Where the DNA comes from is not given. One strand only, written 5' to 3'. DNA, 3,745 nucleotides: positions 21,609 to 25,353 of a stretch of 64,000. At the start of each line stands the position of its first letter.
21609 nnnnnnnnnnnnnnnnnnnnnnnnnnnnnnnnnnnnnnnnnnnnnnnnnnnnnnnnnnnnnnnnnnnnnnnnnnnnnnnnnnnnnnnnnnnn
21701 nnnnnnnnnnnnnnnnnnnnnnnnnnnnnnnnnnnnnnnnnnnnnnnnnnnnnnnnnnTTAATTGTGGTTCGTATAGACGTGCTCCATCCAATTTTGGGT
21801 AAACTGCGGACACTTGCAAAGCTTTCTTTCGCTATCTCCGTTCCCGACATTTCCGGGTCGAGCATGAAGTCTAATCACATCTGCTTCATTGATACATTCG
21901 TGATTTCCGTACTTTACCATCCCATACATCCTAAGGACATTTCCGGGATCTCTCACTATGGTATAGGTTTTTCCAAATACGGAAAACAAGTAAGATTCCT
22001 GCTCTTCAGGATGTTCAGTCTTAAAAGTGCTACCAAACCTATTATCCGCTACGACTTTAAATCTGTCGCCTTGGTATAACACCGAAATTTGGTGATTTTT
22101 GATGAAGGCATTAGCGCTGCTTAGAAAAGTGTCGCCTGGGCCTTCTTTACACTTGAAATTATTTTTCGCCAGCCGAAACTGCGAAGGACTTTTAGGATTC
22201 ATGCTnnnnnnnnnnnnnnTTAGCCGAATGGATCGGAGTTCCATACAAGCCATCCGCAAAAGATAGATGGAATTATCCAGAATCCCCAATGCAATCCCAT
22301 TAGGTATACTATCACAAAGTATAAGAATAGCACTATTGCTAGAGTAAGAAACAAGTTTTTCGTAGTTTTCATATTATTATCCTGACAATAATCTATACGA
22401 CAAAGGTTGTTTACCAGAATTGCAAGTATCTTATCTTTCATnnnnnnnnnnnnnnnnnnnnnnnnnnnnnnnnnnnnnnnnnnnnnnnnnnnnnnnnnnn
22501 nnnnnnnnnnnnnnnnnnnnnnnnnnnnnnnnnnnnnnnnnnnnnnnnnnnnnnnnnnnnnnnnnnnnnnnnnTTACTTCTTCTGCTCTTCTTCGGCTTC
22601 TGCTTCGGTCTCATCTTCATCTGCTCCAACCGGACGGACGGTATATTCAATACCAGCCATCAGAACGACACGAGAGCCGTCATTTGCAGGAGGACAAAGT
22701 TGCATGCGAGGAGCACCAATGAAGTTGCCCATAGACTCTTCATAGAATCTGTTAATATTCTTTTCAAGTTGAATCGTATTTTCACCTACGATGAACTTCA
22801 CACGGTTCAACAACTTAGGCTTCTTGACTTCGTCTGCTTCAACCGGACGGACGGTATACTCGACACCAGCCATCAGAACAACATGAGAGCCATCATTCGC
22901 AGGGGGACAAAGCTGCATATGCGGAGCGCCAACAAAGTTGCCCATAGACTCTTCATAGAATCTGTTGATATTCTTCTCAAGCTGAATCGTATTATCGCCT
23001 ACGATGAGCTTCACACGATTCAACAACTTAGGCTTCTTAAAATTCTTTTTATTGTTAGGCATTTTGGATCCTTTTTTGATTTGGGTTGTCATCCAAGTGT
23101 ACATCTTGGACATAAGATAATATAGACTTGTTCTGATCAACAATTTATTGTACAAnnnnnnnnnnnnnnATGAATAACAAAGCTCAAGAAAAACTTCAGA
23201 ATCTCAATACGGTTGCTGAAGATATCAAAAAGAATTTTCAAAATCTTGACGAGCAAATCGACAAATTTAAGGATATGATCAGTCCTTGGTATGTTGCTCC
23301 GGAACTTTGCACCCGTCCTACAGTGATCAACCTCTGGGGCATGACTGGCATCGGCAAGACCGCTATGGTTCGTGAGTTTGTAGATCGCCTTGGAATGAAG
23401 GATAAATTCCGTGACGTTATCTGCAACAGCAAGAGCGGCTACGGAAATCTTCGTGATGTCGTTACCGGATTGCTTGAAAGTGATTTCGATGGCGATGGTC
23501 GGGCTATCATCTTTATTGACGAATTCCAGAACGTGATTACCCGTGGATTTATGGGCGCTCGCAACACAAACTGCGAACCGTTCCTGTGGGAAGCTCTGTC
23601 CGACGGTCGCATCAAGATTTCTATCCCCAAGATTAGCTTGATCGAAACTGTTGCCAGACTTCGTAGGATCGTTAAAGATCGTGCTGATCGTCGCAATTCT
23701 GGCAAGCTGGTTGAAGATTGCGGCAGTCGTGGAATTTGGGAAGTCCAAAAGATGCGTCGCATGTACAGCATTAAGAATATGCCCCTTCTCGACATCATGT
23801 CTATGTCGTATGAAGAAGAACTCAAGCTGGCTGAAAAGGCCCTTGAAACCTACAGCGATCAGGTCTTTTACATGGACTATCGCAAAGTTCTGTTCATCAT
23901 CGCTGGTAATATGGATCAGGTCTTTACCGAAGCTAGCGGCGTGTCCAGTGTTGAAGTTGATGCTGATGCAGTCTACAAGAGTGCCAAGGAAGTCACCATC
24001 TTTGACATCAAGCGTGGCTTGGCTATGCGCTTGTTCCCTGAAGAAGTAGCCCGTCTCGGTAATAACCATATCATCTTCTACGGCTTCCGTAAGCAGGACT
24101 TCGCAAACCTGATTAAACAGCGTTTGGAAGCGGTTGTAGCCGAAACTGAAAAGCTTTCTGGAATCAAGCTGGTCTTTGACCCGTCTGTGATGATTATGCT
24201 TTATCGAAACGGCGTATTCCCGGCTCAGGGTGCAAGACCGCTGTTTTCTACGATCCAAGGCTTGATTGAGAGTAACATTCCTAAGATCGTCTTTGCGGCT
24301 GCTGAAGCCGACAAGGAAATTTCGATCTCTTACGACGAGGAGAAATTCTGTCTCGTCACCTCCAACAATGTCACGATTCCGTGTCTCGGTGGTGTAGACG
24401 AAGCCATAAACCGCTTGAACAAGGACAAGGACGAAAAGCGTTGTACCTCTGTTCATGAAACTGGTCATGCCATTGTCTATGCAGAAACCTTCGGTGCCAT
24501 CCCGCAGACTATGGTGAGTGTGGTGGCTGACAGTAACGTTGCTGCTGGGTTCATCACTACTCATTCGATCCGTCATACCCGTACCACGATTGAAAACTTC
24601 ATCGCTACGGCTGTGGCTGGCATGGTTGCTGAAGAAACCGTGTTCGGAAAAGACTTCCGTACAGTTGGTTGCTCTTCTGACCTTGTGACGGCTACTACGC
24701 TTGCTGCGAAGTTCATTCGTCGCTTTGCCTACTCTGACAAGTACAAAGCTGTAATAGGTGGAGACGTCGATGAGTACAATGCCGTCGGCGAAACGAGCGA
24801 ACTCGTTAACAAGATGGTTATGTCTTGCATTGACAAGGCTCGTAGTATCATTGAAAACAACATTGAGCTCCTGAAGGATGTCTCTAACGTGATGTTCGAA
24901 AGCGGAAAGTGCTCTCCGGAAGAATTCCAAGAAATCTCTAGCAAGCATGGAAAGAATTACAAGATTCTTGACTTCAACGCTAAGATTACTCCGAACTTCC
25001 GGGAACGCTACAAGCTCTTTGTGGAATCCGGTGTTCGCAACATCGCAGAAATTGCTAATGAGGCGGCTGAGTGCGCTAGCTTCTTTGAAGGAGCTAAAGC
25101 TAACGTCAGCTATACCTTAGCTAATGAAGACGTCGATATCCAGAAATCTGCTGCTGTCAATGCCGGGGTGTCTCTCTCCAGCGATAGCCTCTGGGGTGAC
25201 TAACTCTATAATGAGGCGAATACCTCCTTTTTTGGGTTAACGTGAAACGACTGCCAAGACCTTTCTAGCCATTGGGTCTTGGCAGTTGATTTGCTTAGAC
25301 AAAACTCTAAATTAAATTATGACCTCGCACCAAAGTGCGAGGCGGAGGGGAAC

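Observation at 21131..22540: Cluster of three terminator-capped structured RNAs exposing anti-SD sequences: candidate phage sRNA system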

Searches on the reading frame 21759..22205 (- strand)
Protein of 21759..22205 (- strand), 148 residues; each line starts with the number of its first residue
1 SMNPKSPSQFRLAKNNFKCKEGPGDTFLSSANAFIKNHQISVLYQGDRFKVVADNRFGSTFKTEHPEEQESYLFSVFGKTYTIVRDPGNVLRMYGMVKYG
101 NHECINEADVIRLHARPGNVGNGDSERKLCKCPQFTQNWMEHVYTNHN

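Call 7: search_protein_families(library=pfam, proteins=[window:21759-22205:-], max_evalue=0.01)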
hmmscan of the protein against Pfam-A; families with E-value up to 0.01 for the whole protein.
window:21759-22205:- (148 aa): 0 families

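Call 8: search_protein_families(library=phrogs, proteins=[window:21759-22205:-], max_evalue=0.01)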
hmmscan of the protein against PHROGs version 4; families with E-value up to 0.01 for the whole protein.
window:21759-22205:- (148 aa): 0 families

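Call 24: find_related_loci(query=A1, collection=viral_contigs, flank=3000)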
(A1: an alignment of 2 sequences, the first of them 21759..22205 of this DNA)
Query A1 (148 aa) in viral_contigs; peptide patterns used: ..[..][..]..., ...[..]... (x = any residue, [..] = any of these).
84 stretches matched a pattern; 1 encode a relative of the query (tblastn E <= 1e-3); 1 distinct loci.
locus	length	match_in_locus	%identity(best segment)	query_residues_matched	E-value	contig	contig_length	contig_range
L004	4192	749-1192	77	1-148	2e-82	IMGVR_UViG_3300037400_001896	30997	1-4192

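Call 25: find_homologous_proteins(query=window:21759-22205:-)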
Query window:21759-22205:- (148 aa): 4 proteins with E <= 0.001 among 6 candidates. Only proteins of 81 to 259 residues were searched: fused or split forms outside these lengths cannot appear, so this answer is no evidence that the protein stands alone or is whole; lengths 'longer' or 'shorter' looks for them.
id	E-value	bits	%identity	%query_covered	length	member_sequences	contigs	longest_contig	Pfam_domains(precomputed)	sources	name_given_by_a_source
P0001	8.9e-99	346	100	100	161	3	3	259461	-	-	-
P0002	4.2e-77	276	78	100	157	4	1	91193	-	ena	-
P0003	1.4e-66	241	70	100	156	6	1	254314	-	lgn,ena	-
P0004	2.6e-62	228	66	99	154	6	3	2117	-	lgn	-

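Call 26: find_encoding_contigs(protein=P0003, flank=3000, max_places=4)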
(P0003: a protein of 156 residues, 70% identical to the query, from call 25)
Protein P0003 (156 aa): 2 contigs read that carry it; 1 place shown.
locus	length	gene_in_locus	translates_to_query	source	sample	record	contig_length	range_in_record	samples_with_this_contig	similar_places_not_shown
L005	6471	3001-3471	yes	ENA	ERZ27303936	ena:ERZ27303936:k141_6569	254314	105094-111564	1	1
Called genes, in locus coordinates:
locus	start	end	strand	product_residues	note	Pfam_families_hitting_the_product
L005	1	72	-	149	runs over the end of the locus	-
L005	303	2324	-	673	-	PF10431:ClpB_D2-small (weak), PF01434:Peptidase_M41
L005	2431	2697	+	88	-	-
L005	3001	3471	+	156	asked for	-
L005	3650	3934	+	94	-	-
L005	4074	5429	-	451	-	PF13203:DUF2201_N, PF09967:DUF2201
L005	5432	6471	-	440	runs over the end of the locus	-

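Call 27: find_encoding_contigs(protein=P0004, flank=3000, max_places=4)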
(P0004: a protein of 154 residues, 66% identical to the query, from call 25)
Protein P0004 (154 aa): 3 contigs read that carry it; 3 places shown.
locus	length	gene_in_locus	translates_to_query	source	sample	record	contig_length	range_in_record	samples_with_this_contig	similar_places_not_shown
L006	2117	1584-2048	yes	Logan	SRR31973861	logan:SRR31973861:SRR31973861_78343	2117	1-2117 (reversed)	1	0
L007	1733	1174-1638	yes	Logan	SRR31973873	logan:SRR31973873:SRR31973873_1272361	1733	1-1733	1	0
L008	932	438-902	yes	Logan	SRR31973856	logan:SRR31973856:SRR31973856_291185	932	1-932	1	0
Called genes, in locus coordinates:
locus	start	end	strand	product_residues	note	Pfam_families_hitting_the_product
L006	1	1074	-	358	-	?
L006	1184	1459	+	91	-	-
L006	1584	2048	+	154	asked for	-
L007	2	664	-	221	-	?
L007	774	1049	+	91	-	-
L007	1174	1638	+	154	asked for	-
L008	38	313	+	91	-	-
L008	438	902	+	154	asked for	-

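Call 28: find_encoding_contigs(protein=P0002, flank=3000, max_places=4)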
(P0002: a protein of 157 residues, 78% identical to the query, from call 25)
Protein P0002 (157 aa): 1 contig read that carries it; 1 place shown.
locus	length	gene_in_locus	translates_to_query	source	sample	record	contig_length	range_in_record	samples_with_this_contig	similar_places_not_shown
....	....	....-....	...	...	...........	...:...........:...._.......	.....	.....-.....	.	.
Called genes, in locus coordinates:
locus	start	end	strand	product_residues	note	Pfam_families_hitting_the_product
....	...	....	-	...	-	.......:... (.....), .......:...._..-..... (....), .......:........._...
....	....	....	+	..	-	-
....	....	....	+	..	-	-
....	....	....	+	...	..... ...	-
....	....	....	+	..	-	-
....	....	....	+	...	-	-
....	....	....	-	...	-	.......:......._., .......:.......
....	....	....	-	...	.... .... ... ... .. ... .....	-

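Call 81: predict_structure(alignment_id=A6)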
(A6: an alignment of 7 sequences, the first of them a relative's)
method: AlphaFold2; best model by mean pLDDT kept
length: 88 residues; sequences in the alignment: 7
mean_pLDDT: 66.2   pTM: 0.32
mean pLDDT of the five models: 66.2, 66.1, 65.7, 65.3, 60.1
residues with pLDDT >= 90: 0; 70-90: 34; 50-70: 46; < 50: 8
segments of 3 or more residues with pLDDT < 50: 77-82
pLDDT, mean of each block of 10 residues (from residue 1): 65 70 73 63 73 72 72 54 51
secondary structure, 60 per line:
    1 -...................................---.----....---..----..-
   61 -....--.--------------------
elements in order: H2-36 E45-48 E62-65

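Call 83: predict_structure(alignment_id=A7)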
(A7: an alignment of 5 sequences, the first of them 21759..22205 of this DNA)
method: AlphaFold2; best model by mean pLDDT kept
length: 148 residues; sequences in the alignment: 5
mean_pLDDT: 67.8   pTM: 0.67
mean pLDDT of the five models: 67.8, 60.4, 56.9, 37.3, 29.5
residues with pLDDT >= 90: 0; 70-90: 90; 50-70: 14; < 50: 44
segments of 3 or more residues with pLDDT < 50: 1-19, 124-148
pLDDT, mean of each block of 10 residues (from residue 1): 36 44 72 82 86 74 84 82 84 82 77 82 50 42 34
secondary structure, 60 per line:
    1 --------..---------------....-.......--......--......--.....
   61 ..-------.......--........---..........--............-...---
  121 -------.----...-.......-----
elements in order: E26-29 H31-37 E40-45 E48-53 E56-62 E70-76 E79-86 E90-99 E102-113 E115-117 H137-143

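Call 86: fold_search(model_id=the predicted structure, library=pdb)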
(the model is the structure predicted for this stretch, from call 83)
No match with E <= 0.001 here; weaker rows may still be real.
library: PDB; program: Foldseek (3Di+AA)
matches with E <= 10: 500; with E <= 0.001: 0
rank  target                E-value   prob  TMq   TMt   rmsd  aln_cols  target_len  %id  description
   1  7f5h_D                1.1e-01  0.16  0.17  0.20  14.9       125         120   10  The crystal structure of RBD-Nanobody complex, DL28 (SC4) (released 2022-06-29)
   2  9gxh_A                2.9e-01  0.10  0.16  0.20  13.6       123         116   11  Nanobody bound to TBA G-quadruplex (released 2025-06-11)
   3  4d6b                  3.1e-01  0.20  0.24  0.26   6.9        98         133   15  Human myelin protein P2, mutant P38G (released 2015-05-20)
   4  5n4q                  3.1e-01  0.18  0.23  0.25   6.9        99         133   14  Human myelin protein P2, mutant T51P (released 2017-08-09)
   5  7sak_B                3.3e-01  0.08  0.15  0.18  13.1       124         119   11  Crystal Structure of LaM4 Nanobody bound to mCherry (released 2022-09-14)
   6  7fzq_A                3.5e-01  0.16  0.24  0.25   6.8       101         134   15  Crystal Structure of human FABP3 in complex with myristate (released 2023-06-14)
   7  7shu_C                3.7e-01  0.08  0.17  0.20  12.9       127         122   14  IgE-Fc in complex with omalizumab variant C02 (released 2021-12-15)
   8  8qtz_X                3.7e-01  0.05  0.16  0.05  28.1       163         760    8  Cryo-EM reconstruction of VP5*/VP8* assembly from SA11 Rotavirus Tripsinized Triple Layered Particle (released 2024-09-25)
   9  7e25                  3.9e-01  0.14  0.23  0.25   8.2       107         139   11  Crystal structure of human FABP7 complexed with palmitic acid (released 2021-07-14)
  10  8v62_D                3.9e-01  0.08  0.15  0.19  13.4       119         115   13  Structure of the Human Respirovirus 3 Fusion Protein Bound to Camelid Nanobodies 1D10 and 4C06 (released 2024-05-22)
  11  1zgl_U                4.1e-01  0.10  0.18  0.15  11.7       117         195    6  Crystal structure of 3A6 TCR bound to MBP/HLA-DR2a (released 2005-10-18)
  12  6xu9                  4.1e-01  0.18  0.24  0.26   6.9        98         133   15  Human myelin protein P2 mutant K3N (released 2020-04-08)
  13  6xuw                  4.1e-01  0.20  0.26  0.28   6.8       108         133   14  Human myelin protein P2 mutant L27D (released 2020-04-08)
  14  7v2g                  4.1e-01  0.18  0.26  0.28   6.5       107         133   12  The 0.98 angstrom structure of the human FABP3 Y19F mutant complexed with palmitic acid (released 2022-08-10)
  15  4a8z                  4.3e-01  0.16  0.23  0.25   6.9        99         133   14  Human myelin P2 protein, K112Q mutant (released 2012-12-05)
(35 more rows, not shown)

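Call 89: search_dna_similar(query=window:21759-22205:-, collection=phages, mode=protein, max_evalue=0.001)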
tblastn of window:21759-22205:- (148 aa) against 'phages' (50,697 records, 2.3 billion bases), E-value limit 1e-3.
No match.

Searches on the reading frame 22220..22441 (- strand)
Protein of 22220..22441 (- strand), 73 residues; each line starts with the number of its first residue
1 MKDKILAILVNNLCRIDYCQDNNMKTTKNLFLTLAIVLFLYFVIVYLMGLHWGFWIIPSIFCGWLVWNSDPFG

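Call 7: search_protein_families(library=pfam, proteins=[window:22220-22441:-], max_evalue=0.01)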
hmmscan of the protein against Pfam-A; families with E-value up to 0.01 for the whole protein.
window:22220-22441:- (73 aa): 1 family
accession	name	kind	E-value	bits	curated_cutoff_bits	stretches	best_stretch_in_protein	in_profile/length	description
PF00487.30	FA_desaturase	-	0.0063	16.7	29.7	1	29-66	134-175/253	Fatty acid desaturase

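Call 8: search_protein_families(library=phrogs, proteins=[window:22220-22441:-], max_evalue=0.01)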
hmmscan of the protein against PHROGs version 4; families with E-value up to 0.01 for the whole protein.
window:22220-22441:- (73 aa): 0 families

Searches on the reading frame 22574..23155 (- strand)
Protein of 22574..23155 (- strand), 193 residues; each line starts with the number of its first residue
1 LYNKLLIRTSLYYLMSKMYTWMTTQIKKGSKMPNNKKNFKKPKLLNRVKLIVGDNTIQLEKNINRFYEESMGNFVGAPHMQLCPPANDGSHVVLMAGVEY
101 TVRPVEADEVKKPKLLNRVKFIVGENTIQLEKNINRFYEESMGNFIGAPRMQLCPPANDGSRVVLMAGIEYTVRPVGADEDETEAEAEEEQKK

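Call 7: search_protein_families(library=pfam, proteins=[window:22574-23155:-], max_evalue=0.01)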
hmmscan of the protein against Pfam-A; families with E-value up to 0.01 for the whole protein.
window:22574-23155:- (193 aa): 1 family
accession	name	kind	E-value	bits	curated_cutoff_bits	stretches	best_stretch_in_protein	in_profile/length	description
PF01876.22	RNase_P_p30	-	0.00082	19.3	35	0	30-67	51-86/214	RNase P subunit p30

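Call 8: search_protein_families(library=phrogs, proteins=[window:22574-23155:-], max_evalue=0.01)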
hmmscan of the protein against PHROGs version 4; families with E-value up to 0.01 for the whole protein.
window:22574-23155:- (193 aa): 0 families

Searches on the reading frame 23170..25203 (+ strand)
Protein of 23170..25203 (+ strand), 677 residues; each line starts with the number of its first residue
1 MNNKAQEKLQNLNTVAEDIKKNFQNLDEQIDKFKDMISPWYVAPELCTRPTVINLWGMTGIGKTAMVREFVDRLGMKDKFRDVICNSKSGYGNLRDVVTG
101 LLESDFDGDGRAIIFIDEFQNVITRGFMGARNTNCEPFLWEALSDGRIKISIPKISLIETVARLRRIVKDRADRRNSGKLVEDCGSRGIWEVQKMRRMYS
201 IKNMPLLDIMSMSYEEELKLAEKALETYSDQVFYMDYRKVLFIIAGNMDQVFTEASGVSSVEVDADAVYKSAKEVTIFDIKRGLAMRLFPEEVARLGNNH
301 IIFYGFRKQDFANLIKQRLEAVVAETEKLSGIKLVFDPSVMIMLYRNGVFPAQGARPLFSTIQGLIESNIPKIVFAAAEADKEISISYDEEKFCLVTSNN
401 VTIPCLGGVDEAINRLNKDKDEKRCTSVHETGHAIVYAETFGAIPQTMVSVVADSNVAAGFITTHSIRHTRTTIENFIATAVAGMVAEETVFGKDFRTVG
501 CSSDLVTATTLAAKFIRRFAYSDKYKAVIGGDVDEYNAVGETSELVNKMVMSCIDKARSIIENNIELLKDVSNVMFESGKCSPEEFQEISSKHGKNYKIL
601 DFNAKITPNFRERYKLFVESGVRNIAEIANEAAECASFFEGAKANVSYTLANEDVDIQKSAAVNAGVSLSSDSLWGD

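Call 7: search_protein_families(library=pfam, proteins=[window:23170-25203:+], max_evalue=0.01)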
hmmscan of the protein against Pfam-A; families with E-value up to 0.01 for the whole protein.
window:23170-25203:+ (677 aa): 5 families
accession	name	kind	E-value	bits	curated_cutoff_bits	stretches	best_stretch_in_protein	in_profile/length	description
PF01434.24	Peptidase_M41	-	1.3e-16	61.4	29.9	1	419-588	4-190/191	Peptidase family M41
PF10431.15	ClpB_D2-small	-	4e-06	27.2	21.9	1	308-372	3-66/81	C-terminal, D2-small domain, of ClpB protein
PF00004.35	AAA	-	0.00019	22.3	21.2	1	55-126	3-73/131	ATPase family associated with various cellular activities (AAA)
PF13173.12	AAA_14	-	0.0003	21.2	27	1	52-122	4-74/129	AAA domain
PF13401.12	AAA_22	-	0.0095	16.7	27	0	51-96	6-52/130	AAA domain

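Call 8: search_protein_families(library=phrogs, proteins=[window:23170-25203:+], max_evalue=0.01)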
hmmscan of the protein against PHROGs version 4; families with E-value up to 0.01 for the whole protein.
window:23170-25203:+ (677 aa): 3 families
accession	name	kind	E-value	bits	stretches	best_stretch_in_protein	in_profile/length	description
phrog_30773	-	unknown function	3.4e-12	46.5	1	419-530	416-531/666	-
phrog_4871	-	other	5.6e-12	45.9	1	278-398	637-757/764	ATP-dependent protease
phrog_168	-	DNA, RNA and nucleotide metabolism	0.00081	20.1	1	54-122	46-112/314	clamp loader of DNA polymerase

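Call 16: find_related_loci(query=window:23170-25203:+, collection=viral_contigs, flank=6000)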
Query window:23170-25203:+ (677 aa) in viral_contigs; peptide patterns used: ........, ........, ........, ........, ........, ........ (x = any residue, [..] = any of these).
15 stretches matched a pattern; 1 encode a relative of the query (tblastn E <= 1e-3); 1 distinct loci.
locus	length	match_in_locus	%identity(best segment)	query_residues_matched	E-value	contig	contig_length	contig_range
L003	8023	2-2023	77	8-677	0e+0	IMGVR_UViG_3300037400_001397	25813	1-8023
